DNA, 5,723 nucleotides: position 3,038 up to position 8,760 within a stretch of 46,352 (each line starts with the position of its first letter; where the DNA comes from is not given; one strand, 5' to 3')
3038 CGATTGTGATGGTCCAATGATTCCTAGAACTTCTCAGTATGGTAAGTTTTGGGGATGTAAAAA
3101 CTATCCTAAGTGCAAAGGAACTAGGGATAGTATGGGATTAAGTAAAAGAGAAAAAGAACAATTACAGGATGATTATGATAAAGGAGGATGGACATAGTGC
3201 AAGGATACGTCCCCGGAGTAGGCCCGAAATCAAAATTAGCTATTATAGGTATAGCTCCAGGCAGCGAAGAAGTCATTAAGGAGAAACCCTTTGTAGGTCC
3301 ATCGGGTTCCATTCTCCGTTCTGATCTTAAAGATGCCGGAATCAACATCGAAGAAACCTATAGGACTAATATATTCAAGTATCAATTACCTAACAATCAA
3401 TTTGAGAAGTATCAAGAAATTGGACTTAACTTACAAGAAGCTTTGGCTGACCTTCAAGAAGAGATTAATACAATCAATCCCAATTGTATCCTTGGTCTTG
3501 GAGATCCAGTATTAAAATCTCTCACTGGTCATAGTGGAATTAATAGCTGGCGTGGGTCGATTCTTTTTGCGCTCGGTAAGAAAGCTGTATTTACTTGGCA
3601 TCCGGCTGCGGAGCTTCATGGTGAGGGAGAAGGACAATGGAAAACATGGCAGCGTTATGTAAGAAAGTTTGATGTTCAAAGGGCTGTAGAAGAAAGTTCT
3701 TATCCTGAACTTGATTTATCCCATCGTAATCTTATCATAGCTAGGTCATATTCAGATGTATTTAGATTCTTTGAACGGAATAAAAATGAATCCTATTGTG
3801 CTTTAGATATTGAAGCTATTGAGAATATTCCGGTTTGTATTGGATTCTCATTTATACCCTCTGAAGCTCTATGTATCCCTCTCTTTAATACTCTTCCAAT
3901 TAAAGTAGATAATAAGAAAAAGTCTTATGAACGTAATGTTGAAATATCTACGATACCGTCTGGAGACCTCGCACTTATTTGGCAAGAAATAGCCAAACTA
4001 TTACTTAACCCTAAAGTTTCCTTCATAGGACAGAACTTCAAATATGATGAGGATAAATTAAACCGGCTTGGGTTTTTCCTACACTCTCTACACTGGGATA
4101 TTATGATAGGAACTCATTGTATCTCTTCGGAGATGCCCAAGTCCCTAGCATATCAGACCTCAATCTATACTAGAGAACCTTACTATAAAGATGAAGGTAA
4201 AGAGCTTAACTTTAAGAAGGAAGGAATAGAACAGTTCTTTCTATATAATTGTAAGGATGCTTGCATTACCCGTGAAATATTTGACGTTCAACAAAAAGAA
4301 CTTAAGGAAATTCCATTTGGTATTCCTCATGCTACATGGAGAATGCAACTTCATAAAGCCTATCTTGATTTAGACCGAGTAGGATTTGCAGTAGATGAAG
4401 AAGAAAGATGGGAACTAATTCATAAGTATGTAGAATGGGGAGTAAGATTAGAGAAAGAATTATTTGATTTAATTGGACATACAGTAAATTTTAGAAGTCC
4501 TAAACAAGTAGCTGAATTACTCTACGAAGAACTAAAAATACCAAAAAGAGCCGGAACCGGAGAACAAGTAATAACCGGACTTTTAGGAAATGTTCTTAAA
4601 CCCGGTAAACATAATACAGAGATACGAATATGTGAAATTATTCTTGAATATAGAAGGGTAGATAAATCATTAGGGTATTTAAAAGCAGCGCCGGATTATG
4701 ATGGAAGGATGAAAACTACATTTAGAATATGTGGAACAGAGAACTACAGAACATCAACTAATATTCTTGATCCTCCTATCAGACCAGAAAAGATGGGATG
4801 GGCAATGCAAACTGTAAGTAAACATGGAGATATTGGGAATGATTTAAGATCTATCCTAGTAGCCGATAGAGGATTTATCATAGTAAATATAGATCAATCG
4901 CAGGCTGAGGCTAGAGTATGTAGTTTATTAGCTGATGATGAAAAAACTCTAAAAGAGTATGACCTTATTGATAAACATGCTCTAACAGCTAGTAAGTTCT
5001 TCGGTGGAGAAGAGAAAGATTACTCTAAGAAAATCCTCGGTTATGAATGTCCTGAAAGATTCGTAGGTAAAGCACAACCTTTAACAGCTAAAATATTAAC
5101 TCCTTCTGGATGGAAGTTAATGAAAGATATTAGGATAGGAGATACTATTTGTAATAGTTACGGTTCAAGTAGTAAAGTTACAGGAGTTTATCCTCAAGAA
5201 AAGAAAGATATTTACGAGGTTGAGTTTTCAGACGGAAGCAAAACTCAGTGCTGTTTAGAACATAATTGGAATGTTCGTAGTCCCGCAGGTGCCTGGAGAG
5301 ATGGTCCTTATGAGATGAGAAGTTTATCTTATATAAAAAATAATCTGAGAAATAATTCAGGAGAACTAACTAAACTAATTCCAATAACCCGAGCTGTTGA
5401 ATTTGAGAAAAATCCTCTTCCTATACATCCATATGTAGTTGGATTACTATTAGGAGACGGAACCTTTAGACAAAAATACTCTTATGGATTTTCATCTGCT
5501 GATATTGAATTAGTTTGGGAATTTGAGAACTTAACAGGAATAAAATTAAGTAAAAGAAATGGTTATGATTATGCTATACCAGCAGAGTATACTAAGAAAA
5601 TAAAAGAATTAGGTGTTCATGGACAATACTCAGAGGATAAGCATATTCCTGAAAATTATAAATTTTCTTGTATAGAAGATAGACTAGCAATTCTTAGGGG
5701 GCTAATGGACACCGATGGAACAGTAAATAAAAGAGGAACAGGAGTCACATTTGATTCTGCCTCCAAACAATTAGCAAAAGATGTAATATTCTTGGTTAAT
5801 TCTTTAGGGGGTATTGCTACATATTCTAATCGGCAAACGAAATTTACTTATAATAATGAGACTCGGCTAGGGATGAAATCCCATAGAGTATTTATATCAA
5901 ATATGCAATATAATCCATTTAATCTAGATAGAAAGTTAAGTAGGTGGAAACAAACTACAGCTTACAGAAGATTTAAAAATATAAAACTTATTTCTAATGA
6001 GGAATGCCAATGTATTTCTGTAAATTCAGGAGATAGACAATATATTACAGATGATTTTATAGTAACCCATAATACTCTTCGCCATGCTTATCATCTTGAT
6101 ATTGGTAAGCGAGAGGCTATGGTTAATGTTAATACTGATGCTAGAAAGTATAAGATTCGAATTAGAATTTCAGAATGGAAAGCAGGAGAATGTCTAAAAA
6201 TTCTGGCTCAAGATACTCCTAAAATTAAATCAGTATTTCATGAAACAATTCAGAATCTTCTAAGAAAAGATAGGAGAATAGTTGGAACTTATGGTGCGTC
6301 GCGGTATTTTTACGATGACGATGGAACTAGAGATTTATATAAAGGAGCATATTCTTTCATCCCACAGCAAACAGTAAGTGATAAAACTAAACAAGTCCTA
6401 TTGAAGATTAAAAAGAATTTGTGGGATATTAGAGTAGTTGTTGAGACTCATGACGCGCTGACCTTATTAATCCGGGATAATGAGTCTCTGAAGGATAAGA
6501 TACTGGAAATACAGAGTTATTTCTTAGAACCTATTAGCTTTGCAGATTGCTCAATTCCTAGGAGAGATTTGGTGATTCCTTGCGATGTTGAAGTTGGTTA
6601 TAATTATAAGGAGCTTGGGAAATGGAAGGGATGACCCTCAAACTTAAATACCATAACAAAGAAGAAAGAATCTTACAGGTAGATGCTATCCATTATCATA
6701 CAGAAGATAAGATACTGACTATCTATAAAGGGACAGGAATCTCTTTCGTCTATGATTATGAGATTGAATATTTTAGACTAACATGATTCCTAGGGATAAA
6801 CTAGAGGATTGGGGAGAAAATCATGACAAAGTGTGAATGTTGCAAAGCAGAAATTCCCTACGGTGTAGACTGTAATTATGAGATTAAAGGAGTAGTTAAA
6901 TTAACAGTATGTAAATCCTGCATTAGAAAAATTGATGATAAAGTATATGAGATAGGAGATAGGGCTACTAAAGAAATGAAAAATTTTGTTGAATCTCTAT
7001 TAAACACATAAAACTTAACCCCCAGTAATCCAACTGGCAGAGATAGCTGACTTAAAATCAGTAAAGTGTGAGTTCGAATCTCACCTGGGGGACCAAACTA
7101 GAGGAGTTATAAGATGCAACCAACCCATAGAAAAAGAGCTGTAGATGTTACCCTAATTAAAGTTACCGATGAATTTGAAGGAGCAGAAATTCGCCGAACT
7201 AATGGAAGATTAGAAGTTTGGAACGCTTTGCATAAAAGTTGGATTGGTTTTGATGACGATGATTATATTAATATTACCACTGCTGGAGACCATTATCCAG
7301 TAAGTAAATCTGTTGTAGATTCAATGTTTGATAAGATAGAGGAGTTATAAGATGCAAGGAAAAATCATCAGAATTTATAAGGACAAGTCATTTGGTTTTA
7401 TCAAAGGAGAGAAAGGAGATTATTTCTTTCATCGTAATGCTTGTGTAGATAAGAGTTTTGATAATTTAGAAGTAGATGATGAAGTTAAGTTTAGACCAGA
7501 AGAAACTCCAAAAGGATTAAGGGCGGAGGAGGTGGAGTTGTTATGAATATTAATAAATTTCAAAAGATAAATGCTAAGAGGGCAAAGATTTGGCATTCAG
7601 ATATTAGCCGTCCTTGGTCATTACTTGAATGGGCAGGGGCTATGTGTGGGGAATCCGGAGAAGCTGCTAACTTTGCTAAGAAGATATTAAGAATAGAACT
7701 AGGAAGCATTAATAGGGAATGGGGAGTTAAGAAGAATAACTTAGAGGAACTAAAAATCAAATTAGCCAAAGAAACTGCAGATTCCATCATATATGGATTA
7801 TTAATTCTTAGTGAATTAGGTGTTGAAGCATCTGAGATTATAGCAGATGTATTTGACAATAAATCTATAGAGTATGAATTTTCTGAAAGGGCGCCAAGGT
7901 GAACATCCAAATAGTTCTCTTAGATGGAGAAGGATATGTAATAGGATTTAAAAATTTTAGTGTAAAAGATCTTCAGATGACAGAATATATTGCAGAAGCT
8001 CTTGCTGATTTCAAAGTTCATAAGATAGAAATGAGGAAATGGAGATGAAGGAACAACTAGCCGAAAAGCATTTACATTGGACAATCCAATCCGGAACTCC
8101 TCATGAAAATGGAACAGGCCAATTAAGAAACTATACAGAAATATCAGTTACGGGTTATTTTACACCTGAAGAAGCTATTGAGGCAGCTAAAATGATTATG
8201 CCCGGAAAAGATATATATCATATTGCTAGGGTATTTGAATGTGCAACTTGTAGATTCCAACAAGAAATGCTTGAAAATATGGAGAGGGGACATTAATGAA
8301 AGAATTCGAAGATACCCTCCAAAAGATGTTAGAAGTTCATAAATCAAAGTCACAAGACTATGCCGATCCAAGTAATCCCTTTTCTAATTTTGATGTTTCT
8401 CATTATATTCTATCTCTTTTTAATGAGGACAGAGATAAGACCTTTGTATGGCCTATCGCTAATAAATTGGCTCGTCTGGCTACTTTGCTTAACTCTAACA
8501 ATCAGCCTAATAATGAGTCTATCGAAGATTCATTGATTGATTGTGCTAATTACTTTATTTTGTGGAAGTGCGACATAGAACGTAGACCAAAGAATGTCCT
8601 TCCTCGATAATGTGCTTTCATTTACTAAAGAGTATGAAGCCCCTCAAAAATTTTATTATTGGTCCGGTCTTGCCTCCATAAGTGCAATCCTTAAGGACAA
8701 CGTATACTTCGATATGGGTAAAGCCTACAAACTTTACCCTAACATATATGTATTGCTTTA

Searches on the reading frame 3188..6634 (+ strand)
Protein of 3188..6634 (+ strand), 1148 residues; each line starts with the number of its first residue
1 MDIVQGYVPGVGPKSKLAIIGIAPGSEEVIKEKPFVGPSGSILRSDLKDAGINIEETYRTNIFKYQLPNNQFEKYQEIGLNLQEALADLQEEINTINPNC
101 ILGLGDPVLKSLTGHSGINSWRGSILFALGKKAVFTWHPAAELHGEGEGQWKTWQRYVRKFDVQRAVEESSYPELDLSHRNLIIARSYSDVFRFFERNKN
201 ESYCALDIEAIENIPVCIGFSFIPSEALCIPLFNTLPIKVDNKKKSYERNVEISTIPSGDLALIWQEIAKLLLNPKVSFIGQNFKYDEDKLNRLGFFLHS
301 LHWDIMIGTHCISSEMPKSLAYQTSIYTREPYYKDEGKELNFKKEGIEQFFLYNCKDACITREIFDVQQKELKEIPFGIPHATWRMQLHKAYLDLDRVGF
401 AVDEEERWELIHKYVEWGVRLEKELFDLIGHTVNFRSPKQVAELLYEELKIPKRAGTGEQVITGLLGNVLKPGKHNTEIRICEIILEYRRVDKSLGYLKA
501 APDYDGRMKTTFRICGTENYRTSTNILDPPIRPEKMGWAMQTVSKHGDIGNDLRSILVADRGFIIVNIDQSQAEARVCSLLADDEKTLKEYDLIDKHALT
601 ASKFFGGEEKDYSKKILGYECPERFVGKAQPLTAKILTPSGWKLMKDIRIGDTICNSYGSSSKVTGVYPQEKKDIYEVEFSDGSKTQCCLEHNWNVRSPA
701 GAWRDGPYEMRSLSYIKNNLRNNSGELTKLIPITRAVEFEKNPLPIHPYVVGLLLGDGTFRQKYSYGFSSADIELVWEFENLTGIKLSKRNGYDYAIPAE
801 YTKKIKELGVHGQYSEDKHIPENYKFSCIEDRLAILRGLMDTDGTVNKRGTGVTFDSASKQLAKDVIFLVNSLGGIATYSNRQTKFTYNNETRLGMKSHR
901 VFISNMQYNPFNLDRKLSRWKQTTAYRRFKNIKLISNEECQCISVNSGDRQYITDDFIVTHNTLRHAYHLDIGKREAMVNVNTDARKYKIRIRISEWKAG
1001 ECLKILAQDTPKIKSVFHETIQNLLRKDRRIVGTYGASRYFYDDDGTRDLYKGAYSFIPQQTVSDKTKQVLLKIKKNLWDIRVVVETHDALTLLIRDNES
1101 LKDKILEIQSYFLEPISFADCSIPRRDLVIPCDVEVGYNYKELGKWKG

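Call 7: search_protein_families(library=pfam, proteins=[window:3188-6634:+], max_evalue=0.01)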
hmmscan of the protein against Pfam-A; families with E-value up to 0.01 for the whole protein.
window:3188-6634:+ (1148 aa): 5 families
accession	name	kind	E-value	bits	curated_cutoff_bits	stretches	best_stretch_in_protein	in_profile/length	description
PF00476.26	DNA_pol_A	-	1.6e-20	73.9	34.3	1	420-613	17-203/381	DNA polymerase family A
PF03167.25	UDG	-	3.1e-12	47.2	24.3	1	11-145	3-124/141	Uracil DNA glycosylase superfamily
PF14528.11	LAGLIDADG_3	-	1.6e-11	44.8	22.5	1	832-904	3-79/82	LAGLIDADG-like domain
PF01612.26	DNA_pol_A_exo1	-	0.00054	20.2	23.6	1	248-372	50-172/173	3'-5' exonuclease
PF05204.19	Hom_end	-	0.00071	20.1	21.1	1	820-889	2-72/110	Homing endonuclease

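Call 82: search_dna_similar(query=window:3188-6634:+, collection=phages, mode=protein, max_rows=12)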
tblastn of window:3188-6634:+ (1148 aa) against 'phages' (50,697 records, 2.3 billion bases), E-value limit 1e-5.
Records with a match: 935; places in all: 990; records where one place covers at least 80% of the query: 0.
Best place of each record, by identity: <60% 935.
By first word of the organism name: Mycobacterium 299; Salmonella 186; Vibrio 81; Stx2a-converting 49; Klebsiella 45; Escherichia 29; Pseudomonas 24; Aeromonas 22; Bacillus 21; Bacteriophage 18; and 49 more.
By host as written in the record: Mycobacterium smegmatis mc2 155 229; - 139; Salmonella enterica 43; Mycobacterium smegmatis mc#155 34; Klebsiella pneumoniae 32; Salmonella enterica subsp. enterica serovar Enteritidis 29; Salmonella enterica subsp. enterica serovar Typhimurium 27; Salmonella sp. 16; and 190 more.
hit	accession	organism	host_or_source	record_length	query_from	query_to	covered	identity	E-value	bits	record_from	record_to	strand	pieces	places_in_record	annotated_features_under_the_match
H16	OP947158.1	Desulfofustis phage LS06-2018-MD01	-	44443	7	1139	67%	27.5%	2e-34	214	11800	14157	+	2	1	DNA polymerase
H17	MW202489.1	Bacteriophage sp.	Manatee Spring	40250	11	605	52%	29.0%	9e-47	190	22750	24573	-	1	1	DNA polymerase | hypothetical protein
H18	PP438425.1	Microcystis phage Mel-JY34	Microcystis elabens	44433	11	606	52%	27.4%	3e-43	179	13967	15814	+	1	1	DNA polymerase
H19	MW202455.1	Caudoviricetes sp.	Manatee Spring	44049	10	642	55%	25.1%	6e-28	129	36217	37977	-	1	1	DNA polymerase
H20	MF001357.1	Clostridium phage CP3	Clostridium perfringens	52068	11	585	50%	23.8%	6e-12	77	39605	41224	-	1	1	DNA polymerase I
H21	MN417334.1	Clostridium phage CPAS-15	Clostridium perfringens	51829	11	585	50%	23.8%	7e-12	76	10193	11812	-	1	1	DNA polymerase family A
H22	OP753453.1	Clostridium phage E1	Clostridium perfringens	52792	11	585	50%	23.8%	7e-12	76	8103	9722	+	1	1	DNA polymerase I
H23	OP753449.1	Clostridium phage A2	Clostridium perfringens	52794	11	585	50%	23.8%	7e-12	76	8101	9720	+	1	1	DNA polymerase I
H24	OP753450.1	Clostridium phage C2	Clostridium perfringens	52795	11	585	50%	23.8%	7e-12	76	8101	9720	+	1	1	DNA polymerase I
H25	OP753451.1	Clostridium phage H1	Clostridium perfringens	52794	11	585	50%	23.8%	7e-12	76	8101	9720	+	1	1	DNA polymerase I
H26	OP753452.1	Clostridium phage D1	Clostridium perfringens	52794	11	585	50%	23.8%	7e-12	76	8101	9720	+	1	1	DNA polymerase I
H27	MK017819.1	Clostridium phage CPD4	Clostridium perfringens ATCC 13124; ...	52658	11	585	50%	23.7%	2e-11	75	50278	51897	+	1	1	DNA polymerase I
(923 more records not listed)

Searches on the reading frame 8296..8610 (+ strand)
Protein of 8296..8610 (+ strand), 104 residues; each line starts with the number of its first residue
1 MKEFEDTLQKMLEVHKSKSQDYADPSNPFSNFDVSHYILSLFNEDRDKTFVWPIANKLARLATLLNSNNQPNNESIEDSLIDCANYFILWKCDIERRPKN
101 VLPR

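Call 86: search_protein_families(library=pfam, proteins=[window:8296-8610:+], max_evalue=0.01)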
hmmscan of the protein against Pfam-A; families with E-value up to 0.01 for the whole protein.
window:8296-8610:+ (104 aa): 1 family
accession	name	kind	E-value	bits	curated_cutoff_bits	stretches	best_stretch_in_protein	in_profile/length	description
PF07659.16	DUF1599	-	0.0031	18.2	25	1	54-89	21-56/61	Nucleotide modification associated domain 1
